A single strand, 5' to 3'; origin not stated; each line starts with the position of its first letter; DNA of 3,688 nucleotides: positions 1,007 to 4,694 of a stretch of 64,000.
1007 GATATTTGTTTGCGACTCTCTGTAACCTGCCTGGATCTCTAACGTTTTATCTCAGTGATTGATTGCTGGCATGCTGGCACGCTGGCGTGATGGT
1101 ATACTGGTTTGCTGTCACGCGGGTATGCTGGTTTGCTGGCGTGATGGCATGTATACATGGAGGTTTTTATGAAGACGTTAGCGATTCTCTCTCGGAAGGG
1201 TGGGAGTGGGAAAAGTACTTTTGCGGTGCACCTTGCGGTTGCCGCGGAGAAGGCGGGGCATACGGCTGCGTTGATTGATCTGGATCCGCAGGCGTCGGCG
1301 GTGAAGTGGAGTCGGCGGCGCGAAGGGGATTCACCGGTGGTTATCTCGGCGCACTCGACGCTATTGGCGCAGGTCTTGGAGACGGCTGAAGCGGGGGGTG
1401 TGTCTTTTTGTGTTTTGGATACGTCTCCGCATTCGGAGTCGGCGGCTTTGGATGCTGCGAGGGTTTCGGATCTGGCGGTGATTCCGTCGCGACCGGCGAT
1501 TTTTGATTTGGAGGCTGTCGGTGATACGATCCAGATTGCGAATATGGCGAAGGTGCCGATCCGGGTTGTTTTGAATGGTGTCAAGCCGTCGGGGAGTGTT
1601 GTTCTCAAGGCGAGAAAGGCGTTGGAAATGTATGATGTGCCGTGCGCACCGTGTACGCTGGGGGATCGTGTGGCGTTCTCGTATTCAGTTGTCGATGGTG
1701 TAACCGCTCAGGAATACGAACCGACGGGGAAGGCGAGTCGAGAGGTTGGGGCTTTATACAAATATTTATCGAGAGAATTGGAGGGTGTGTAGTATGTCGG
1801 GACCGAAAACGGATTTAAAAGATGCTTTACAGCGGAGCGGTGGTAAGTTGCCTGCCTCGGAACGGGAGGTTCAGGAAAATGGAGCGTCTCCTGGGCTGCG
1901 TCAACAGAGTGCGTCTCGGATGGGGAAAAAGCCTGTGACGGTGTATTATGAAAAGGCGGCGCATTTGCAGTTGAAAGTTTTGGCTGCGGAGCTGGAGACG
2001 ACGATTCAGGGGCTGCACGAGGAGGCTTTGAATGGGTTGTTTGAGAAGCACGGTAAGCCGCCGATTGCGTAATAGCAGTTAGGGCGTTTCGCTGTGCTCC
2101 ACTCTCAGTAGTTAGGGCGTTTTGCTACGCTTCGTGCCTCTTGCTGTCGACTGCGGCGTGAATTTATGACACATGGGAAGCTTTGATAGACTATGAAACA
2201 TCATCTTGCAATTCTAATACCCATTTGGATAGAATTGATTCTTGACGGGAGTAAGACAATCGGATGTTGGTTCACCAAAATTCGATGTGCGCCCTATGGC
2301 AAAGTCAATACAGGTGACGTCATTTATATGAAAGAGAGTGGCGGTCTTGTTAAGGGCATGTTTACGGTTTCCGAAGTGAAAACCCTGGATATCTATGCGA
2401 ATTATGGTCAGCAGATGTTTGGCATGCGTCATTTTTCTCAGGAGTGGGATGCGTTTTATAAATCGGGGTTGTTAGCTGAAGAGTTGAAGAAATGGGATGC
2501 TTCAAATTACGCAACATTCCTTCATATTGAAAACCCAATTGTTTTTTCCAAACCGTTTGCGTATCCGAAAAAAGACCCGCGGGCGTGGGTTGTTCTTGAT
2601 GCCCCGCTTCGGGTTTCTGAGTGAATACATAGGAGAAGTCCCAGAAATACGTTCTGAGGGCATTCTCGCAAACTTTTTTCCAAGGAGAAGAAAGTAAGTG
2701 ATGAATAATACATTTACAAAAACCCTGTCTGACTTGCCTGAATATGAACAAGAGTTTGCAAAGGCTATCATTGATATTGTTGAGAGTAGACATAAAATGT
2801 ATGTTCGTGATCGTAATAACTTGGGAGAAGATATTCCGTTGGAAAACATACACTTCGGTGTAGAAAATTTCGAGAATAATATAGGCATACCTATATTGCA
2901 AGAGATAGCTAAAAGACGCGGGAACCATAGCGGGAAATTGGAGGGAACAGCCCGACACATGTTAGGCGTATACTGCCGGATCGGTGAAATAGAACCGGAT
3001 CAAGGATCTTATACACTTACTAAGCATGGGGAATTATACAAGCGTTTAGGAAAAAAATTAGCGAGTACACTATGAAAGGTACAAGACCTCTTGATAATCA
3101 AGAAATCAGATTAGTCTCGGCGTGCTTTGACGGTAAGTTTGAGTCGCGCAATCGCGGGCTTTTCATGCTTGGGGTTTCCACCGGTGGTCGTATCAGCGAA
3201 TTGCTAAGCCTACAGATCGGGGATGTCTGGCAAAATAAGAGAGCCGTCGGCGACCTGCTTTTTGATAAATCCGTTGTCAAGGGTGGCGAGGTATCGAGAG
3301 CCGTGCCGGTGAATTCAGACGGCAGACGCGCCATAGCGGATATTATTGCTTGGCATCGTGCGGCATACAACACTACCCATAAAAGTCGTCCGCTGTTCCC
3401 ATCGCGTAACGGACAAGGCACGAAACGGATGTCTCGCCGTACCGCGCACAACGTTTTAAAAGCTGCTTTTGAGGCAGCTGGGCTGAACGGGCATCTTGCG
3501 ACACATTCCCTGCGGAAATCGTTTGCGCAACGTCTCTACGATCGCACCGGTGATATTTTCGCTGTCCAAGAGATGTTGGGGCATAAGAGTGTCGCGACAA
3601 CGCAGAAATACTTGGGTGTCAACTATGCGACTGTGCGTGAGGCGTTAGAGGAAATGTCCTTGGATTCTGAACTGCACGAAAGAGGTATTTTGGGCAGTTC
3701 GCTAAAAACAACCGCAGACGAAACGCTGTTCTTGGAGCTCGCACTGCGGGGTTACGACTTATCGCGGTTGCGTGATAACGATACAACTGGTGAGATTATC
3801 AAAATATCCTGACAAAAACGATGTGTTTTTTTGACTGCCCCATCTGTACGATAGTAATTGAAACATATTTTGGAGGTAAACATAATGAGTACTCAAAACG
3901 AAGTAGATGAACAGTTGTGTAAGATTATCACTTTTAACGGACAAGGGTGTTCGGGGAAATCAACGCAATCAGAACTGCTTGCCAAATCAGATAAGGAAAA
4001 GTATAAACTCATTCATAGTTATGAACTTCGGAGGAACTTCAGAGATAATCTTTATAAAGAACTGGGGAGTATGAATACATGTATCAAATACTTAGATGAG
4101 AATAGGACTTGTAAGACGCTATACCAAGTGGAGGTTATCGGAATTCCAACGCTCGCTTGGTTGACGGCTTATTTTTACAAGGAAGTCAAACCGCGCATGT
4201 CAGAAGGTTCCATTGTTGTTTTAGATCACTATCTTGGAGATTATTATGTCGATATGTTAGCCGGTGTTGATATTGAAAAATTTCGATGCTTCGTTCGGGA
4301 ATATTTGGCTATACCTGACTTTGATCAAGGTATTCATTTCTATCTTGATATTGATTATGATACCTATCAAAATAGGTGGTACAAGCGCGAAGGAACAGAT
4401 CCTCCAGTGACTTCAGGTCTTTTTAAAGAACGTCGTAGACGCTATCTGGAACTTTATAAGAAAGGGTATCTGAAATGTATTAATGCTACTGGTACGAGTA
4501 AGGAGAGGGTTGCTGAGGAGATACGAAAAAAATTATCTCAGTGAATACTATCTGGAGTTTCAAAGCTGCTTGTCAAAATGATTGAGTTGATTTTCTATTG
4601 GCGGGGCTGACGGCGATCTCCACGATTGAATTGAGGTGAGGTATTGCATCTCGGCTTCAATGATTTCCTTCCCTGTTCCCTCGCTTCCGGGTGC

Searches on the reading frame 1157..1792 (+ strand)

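Call 73: search_protein_families(library=pfam, proteins=[window:1157-1792:+], max_evalue=0.001)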
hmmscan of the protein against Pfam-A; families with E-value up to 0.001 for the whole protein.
window:1157-1792:+ (211 aa): 5 families
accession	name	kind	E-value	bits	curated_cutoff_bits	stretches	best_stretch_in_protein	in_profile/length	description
PF01656.29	CbiA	-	8.4e-14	52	25.4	1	8-149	1-92/125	CobQ/CobB/MinD/ParA nucleotide binding domain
PF13614.12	AAA_31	-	3.3e-12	47.1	27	1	5-48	1-44/177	AAA domain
PF10609.15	ParA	-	8.5e-10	38.9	27.1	1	6-43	4-41/246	NUBPL iron-transfer P-loop NTPase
PF09140.17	MipZ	-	5.6e-09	36.1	20.7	1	12-48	7-44/262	ATPase MipZ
PF07015.17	VirC1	-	5.4e-08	32.9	24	1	5-175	1-183/231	VirC1 protein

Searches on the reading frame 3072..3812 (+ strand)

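Call 73: search_protein_families(library=pfam, proteins=[window:3072-3812:+], max_evalue=0.001)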
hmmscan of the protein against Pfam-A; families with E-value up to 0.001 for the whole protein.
window:3072-3812:+ (246 aa): 1 family
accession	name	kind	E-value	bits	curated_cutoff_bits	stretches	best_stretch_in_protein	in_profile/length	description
PF00589.27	Phage_integrase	-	1.4e-29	103.5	27.1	1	10-185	7-170/172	Phage integrase family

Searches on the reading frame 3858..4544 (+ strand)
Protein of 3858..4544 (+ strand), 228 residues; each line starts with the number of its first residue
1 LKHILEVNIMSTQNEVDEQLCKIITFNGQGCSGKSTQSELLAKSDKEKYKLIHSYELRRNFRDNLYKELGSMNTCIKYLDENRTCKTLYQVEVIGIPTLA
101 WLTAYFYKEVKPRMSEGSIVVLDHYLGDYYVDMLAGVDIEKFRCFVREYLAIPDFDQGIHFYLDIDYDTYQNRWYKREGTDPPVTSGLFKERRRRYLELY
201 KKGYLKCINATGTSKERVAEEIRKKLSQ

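Call 73: search_protein_families(library=pfam, proteins=[window:3858-4544:+], max_evalue=0.001)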
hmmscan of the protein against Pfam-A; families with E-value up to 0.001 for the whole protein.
window:3858-4544:+ (228 aa): 1 family
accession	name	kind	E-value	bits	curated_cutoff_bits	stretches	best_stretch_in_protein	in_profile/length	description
PF02223.23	Thymidylate_kin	-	8.4e-08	32.6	27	1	32-222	7-185/185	Thymidylate kinase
